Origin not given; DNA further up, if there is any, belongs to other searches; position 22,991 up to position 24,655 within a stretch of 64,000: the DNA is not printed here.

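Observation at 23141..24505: Second, unrelated glycoside hydrolase (GH26-like) with a signal anchor, just past the lysis cassette and R1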

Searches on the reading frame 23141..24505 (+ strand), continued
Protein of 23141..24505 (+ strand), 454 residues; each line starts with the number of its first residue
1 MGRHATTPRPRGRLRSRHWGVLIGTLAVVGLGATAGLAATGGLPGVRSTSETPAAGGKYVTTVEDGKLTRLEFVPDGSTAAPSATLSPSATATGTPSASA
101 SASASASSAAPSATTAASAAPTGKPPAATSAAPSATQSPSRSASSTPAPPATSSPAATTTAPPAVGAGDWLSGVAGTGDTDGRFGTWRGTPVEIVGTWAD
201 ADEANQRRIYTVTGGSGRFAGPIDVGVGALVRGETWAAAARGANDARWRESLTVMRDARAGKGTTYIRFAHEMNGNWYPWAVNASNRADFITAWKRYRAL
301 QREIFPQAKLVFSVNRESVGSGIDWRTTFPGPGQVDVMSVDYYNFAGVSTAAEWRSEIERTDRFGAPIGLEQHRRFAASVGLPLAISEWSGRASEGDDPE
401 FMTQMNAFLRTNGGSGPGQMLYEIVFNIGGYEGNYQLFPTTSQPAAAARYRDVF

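Call 18: find_encoding_contigs(protein=P0016, flank=10000, max_places=2)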
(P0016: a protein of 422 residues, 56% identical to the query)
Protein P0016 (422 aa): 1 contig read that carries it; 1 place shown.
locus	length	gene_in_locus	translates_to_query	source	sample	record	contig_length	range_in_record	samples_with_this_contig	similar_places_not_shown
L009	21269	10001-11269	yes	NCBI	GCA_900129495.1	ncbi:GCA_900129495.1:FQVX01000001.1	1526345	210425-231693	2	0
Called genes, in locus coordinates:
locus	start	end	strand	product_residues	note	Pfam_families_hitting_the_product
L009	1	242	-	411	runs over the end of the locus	-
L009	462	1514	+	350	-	PF01070:FMN_dh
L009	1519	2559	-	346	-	PF13641:Glyco_tranf_2_3, PF00535:Glycos_transf_2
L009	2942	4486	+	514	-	PF13727:CoA_binding_3, PF02397:Bac_transf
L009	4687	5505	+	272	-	PF00483:NTP_transferase, PF12804:NTP_transf_3 (weak)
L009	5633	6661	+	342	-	PF01073:3Beta_HSD, PF01370:Epimerase, PF04321:RmlD_sub_bind, PF16363:GDP_Man_Dehyd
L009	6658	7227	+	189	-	PF00908:dTDP_sugar_isom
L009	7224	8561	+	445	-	PF01488:Shikimate_DH (weak), PF01408:GFO_IDH_MocA (weak), PF03447:NAD_binding_3 (weak), PF21135:DRL_cat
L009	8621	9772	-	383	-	PF00534:Glycos_transf_1 (weak), PF13692:Glyco_trans_1_4, PF13524:Glyco_trans_1_2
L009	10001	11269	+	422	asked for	-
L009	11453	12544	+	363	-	PF02156:Glyco_hydro_26 (weak)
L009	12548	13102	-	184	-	PF00132:Hexapep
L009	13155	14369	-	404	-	PF01757:Acyl_transf_3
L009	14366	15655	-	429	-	-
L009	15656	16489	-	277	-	-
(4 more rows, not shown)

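Call 19: find_encoding_contigs(protein=P0019, flank=10000, max_places=2)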
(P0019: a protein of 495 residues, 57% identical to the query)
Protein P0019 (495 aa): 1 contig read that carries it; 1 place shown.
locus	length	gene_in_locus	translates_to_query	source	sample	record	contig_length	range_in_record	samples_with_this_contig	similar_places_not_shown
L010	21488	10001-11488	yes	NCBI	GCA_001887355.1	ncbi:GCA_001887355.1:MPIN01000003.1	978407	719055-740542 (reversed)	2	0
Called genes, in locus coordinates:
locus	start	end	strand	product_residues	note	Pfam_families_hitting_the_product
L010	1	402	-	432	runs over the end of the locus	PF00999:Na_H_Exchanger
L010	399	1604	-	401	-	-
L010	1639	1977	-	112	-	-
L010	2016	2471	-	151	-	-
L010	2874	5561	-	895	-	PF08335:GlnD_UR_UTase, PF13291:ACT_4 (faint), PF01842:ACT (weak)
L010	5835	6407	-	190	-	PF07791:Imm11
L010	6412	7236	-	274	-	PF14412:AHH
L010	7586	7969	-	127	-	-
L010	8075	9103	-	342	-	PF08240:ADH_N, PF00107:ADH_zinc_N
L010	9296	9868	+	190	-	PF00440:TetR_N, PF16925:TetR_C_13, PF21993:TetR_C_13_2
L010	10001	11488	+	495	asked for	PF02156:Glyco_hydro_26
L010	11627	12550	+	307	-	PF22316:ABhydrolase-like_N (weak)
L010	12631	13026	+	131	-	-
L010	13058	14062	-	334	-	PF08240:ADH_N, PF00107:ADH_zinc_N, PF13602:ADH_zinc_N_2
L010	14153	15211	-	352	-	PF14412:AHH, PF07791:Imm11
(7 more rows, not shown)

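Call 20: find_encoding_contigs(protein=P0031, flank=10000, max_places=2)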
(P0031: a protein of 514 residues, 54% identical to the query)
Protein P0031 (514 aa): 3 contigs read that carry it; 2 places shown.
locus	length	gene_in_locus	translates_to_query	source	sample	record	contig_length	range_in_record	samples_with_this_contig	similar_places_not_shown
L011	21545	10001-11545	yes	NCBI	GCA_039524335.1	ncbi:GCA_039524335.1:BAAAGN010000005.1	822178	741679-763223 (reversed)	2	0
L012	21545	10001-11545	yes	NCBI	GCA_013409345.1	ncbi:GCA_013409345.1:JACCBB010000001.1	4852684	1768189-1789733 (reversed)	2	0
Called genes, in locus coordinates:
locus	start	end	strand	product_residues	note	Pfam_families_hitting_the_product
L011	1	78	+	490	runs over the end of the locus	PF03703:bPH_2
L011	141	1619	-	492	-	PF00916:Sulfate_transp, PF01740:STAS (faint)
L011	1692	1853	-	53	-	-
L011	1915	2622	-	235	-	PF01209:Ubie_methyltran (faint), PF13489:Methyltransf_23 (weak), PF13847:Methyltransf_31 (weak), PF08241:Methyltransf_11, PF08242:Methyltransf_12, PF13649:Methyltransf_25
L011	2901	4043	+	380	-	PF02156:Glyco_hydro_26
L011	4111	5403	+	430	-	-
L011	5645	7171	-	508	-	PF04932:Wzy_C (weak)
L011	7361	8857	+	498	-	PF02706:Wzz (weak)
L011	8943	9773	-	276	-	-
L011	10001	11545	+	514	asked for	PF11721:Malectin, PF02156:Glyco_hydro_26 (weak)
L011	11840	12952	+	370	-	PF13641:Glyco_tranf_2_3, PF00535:Glycos_transf_2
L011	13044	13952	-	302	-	PF00535:Glycos_transf_2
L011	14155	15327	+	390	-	PF13692:Glyco_trans_1_4, PF13524:Glyco_trans_1_2 (weak)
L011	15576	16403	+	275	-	PF00483:NTP_transferase, PF12804:NTP_transf_3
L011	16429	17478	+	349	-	PF01073:3Beta_HSD, PF01370:Epimerase, PF04321:RmlD_sub_bind, PF16363:GDP_Man_Dehyd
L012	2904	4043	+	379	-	PF02156:Glyco_hydro_26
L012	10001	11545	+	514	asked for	PF11721:Malectin, PF02156:Glyco_hydro_26 (weak)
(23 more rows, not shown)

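Call 36: search_protein_families(library=phrogs, proteins=[L004:8942-10924:+, L004:6611-8635:+, L004:5062-6021:+, L004:10934-11794:+, L004:11280-12089:+, L005:7679-11410:+, L005:5838-7607:+, L005:11791-12936:+, L005:12936-14015:+, L005:15921-18593:+], max_evalue=0.0001)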
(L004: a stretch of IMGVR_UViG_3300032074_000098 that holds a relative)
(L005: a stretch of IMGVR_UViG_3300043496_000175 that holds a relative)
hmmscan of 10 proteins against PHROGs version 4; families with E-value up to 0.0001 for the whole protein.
L004:8942-10924:+ (660 aa): 0 families

L004:6611-8635:+ (674 aa): 1 family
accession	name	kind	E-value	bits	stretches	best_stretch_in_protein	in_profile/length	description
phrog_8987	-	unknown function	6.1e-11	43.3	1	549-628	3-84/86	-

L004:5062-6021:+ (319 aa): 1 family
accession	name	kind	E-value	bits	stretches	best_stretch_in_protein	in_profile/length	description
phrog_1357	-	head and packaging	2e-52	179.3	1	9-316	23-348/356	major head protein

L004:10934-11794:+ (286 aa): 0 families

L004:11280-12089:+ (269 aa): 2 families
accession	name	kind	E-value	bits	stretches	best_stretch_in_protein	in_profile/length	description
phrog_29733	-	unknown function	6.5e-13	50.4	1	3-211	5-220/319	-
phrog_17214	-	lysis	3.7e-08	34.4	1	21-192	17-188/322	endolysin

L005:7679-11410:+ (1243 aa): 0 families

L005:5838-7607:+ (589 aa): 1 family
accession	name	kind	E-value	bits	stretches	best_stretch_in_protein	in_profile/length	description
phrog_2373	-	DNA, RNA and nucleotide metabolism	2.7e-13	50.4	1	91-272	106-295/515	DNA helicase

L005:11791-12936:+ (381 aa): 0 families

L005:12936-14015:+ (359 aa): 0 families

L005:15921-18593:+ (890 aa): 3 families
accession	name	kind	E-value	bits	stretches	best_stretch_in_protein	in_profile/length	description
phrog_13624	-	other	7.2e-103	346.2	1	4-676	11-642/651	hydrolase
phrog_24476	-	other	1.4e-31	110.2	1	262-660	8-415/1066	phosphodiesterase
phrog_25497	-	unknown function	5.4e-26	92.1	1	258-675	223-623/635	-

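Call 40: search_solved_structures(query=A2, max_evalue=0.001, show_alignments=1)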
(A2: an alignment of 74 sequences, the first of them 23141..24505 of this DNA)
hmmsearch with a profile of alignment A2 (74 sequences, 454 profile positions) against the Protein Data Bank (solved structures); distinct sequences matched with E-value up to 0.001: 16.
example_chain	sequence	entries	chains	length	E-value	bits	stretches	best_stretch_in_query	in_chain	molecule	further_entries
2cip_A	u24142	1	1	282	9.2e-13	51.1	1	200-311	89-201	ENDOGLUCANASE H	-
2v3g_A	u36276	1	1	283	1.9e-12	50.1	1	200-353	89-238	ENDOGLUCANASE H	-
2bvd_A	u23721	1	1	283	1.9e-12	50.1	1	200-353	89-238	ENDOGLUCANASE H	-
2bv9_A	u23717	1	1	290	2e-12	50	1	200-355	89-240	ENDOGLUCANASE H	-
2vi0_A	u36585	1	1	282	4.2e-12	49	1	200-351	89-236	Endoglucanase H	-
8xvi_R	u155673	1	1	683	3.8e-11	45.8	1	200-409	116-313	Endoglucanase H,Endothelin-1 receptor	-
2cit_A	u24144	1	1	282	5.5e-11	45.3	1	200-352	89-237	ENDOGLUCANASE H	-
6zpl_C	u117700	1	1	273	6.1e-11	45.1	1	200-352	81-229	Endoglucanase H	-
8xvj_R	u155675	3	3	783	8.3e-11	44.7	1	200-359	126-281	Endoglucanase H,Endothelin-1 receptor,Soluble cytochrome b562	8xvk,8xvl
7xp4_R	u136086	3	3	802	2.7e-10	43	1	200-353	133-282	Endoglucanase H,Taste receptor type 2 member 46,Endoglucanase H,Taste receptor type 2 memb | Endoglucanase H,Taste receptor type 2 member 46,Bitter taste recept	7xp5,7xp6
7eet_A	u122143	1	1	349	1e-06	31.2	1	193-296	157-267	Mannanase KMAN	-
2whk_A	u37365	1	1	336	1.7e-06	30.5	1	212-296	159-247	MANNAN ENDO-1,4-BETA-MANNOSIDASE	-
6q75_A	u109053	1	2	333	1.8e-06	30.4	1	193-292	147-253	GH26A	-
2qha_A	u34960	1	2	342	1.9e-06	30.3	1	212-296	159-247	Beta-1,4-mannanase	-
3cbw_A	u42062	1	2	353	2.1e-06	30.2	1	212-296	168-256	YdhT protein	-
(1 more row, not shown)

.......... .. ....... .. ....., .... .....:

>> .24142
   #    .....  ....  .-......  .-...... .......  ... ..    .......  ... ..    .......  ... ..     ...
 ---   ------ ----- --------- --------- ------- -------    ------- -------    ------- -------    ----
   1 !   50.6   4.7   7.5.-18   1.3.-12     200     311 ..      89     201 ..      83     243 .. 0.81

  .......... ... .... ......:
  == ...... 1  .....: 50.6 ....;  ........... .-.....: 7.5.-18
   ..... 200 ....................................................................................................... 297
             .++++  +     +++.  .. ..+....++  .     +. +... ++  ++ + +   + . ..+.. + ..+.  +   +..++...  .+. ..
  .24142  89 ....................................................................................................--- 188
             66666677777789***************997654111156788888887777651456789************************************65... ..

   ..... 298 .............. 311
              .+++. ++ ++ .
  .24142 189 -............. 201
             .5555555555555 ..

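Call 41: find_encoding_contigs(protein=P0009, flank=10000, max_places=1)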
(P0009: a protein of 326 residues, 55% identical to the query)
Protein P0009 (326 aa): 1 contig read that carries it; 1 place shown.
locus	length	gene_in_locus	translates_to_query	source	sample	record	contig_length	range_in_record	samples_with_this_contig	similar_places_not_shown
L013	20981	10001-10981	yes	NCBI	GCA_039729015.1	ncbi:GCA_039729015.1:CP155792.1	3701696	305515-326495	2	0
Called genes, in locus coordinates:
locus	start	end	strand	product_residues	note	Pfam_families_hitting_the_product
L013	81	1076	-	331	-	PF00535:Glycos_transf_2, PF13641:Glyco_tranf_2_3 (weak)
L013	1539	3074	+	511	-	PF13727:CoA_binding_3, PF02397:Bac_transf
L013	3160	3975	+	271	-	PF00483:NTP_transferase, PF12804:NTP_transf_3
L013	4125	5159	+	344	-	PF01073:3Beta_HSD, PF01370:Epimerase, PF04321:RmlD_sub_bind, PF16363:GDP_Man_Dehyd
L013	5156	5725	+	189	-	PF00908:dTDP_sugar_isom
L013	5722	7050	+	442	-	PF01488:Shikimate_DH (weak), PF01408:GFO_IDH_MocA (weak), PF03807:F420_oxidored (faint), PF21135:DRL_cat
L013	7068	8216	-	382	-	PF00534:Glycos_transf_1 (weak), PF13692:Glyco_trans_1_4, PF13524:Glyco_trans_1_2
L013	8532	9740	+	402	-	PF02156:Glyco_hydro_26 (weak)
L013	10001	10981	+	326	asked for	PF02156:Glyco_hydro_26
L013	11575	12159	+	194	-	PF00106:adh_short, PF08659:KR, PF13561:adh_short_C2, PF23441:SDR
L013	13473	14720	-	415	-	-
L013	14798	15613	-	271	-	-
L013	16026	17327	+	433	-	-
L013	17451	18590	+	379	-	PF13692:Glyco_trans_1_4 (weak), PF00534:Glycos_transf_1 (faint)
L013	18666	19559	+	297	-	-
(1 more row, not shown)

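Call 42: predict_structure(alignment_id=A2)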
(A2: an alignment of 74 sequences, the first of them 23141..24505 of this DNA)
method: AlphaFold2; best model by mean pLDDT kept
length: 454 residues; sequences in the alignment: 74
mean_pLDDT: 78.6   pTM: 0.66
mean pLDDT of the five models: 78.6, 78.1, 77.8, 76.4, 76.0
residues with pLDDT >= 90: 270; 70-90: 49; 50-70: 26; < 50: 109
segments of 3 or more residues with pLDDT < 50: 1-43, 81-110, 112-120, 122-124, 127-130, 134-142, 155-159
pLDDT, mean of each block of 10 residues (from residue 1): 38 37 35 34 66 84 85 79 37 35 38 40 48 45 49 48 65 97 97 96 93 93 94 95 98 98 96 79 95 98 98 85 94 97 94 98 95 98 98 97 98 97 97 97 98 97
secondary structure, 60 per line:
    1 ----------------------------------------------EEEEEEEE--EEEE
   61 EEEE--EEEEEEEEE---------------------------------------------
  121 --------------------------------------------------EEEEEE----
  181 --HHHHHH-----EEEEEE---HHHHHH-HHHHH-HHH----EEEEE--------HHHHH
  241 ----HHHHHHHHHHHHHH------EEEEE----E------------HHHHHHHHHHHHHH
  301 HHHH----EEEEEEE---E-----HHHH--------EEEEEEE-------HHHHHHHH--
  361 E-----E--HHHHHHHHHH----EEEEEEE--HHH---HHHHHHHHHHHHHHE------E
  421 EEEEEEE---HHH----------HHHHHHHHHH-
elements in order: E47-54 E57-64 E67-75 E171-176 H183-188 E194-199 H203-208 H210-214 E223-227 H236-240 H245-258 E265-269 H287-304 E309-315 H325-328 E337-343 H351-358 H370-379 E384-390 H399-412 E420-427 H444-453

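Call 45: fold_search(model_id=the predicted structure, library=pdb)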
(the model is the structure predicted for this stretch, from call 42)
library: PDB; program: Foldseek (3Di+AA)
matches with E <= 10: 1277; with E <= 0.001: 80
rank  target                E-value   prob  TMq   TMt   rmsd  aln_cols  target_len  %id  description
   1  2vi0_A                3.8e-14  1.00  0.47  0.75   5.2       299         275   20  Lichenase CtLic26 in complex with a thio-oligosaccharide (released 2009-03-10)
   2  2cip_A                2.0e-13  1.00  0.47  0.75   4.9       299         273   20  Structure of the Michaelis complex of a family 26 lichenase (released 2006-07-12)
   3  2v3g                  2.3e-13  1.00  0.47  0.75   5.2       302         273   20  Structure of a family 26 lichenase in complex with noeuromycin (released 2007-09-18)
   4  2bv9                  3.3e-13  1.00  0.47  0.73   4.9       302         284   20  HOW FAMILY 26 GLYCOSIDE HYDROLASES ORCHESTRATE CATALYSIS ON DIFFERENT POLYSACCHARIDES. STRUCTURE AND ACTIVITY OF A CLOST (released 2005-06-30)
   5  6zpl_C                3.7e-13  1.00  0.47  0.75   5.1       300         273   19  Inward-open structure of human glycine transporter 1 in complex with a benzoylisoindoline inhibitor, sybody Sb_GlyT1#7 (released 2021-03-17)
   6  2bvd                  6.6e-13  1.00  0.47  0.74   5.3       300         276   20  HOW FAMILY 26 GLYCOSIDE HYDROLASES ORCHESTRATE CATALYSIS ON DIFFERENT POLYSACCHARIDES. STRUCTURE AND ACTIVITY OF A CLOST (released 2005-06-30)
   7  7xs3_A                1.6e-07  1.00  0.42  0.59   5.4       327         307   14  AlXyn26A E243A-X3X4X (released 2023-05-17)
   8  1r7o                  1.8e-07  1.00  0.42  0.53   6.2       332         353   15  Crystal Structure of apo-mannanase 26A from Psudomonas cellulosa (released 2003-11-11)
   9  1gw1_A                2.1e-07  1.00  0.43  0.51   6.7       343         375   15  Substrate distortion by beta-mannanase from Pseudomonas cellulosa (released 2002-09-05)
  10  2vx4                  2.9e-07  1.00  0.44  0.53   5.7       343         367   17  CELLVIBRIO JAPONICUS MANNANASE CJMAN26C NATIVE FORM (released 2008-09-16)
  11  2vx7_A                5.2e-07  1.00  0.46  0.55   5.4       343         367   18  CELLVIBRIO JAPONICUS MANNANASE CJMAN26C MANNOBIOSE-BOUND FORM (released 2008-09-16)
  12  1gvy_A                1.1e-06  1.00  0.43  0.51   6.7       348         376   14  Substrate distorsion by beta-mannanase from Pseudomonas cellulosa (released 2002-09-05)
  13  2ddx                  1.3e-06  1.00  0.40  0.54   5.6       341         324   16  Crystal structure of beta-1,3-xylanase from Vibrio sp. AX-4 (released 2007-02-13)
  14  5bwi_B                4.8e-06  1.00  0.38  0.39   7.8       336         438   13  Crystallographic structure of a bacterial heparanase (released 2015-10-28)
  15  5bwi_A                5.7e-06  1.00  0.37  0.38   7.9       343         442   13  Crystallographic structure of a bacterial heparanase (released 2015-10-28)
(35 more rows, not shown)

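Call 46: find_encoding_contigs(protein=window:23141-24505:+, flank=3000, max_places=4)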
Protein window:23141-24505:+ (454 aa): 1 contig read that carries it; 1 place shown.
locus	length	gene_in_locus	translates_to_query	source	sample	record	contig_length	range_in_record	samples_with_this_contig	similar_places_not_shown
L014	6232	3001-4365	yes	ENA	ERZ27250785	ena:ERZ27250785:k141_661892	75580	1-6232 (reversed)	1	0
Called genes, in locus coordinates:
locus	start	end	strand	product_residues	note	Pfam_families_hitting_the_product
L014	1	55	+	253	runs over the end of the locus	PF07484:Collar, PF21939:Gp10_C (weak)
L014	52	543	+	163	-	-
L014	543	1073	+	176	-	-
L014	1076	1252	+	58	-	-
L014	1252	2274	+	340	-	PF01510:Amidase_2, PF01471:PG_binding_1 (weak)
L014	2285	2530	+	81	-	-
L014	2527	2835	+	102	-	PF02467:Whib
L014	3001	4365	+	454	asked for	-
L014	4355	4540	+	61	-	-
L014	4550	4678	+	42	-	-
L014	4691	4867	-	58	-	-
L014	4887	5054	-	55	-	-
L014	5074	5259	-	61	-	-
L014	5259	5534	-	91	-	-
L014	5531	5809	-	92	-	-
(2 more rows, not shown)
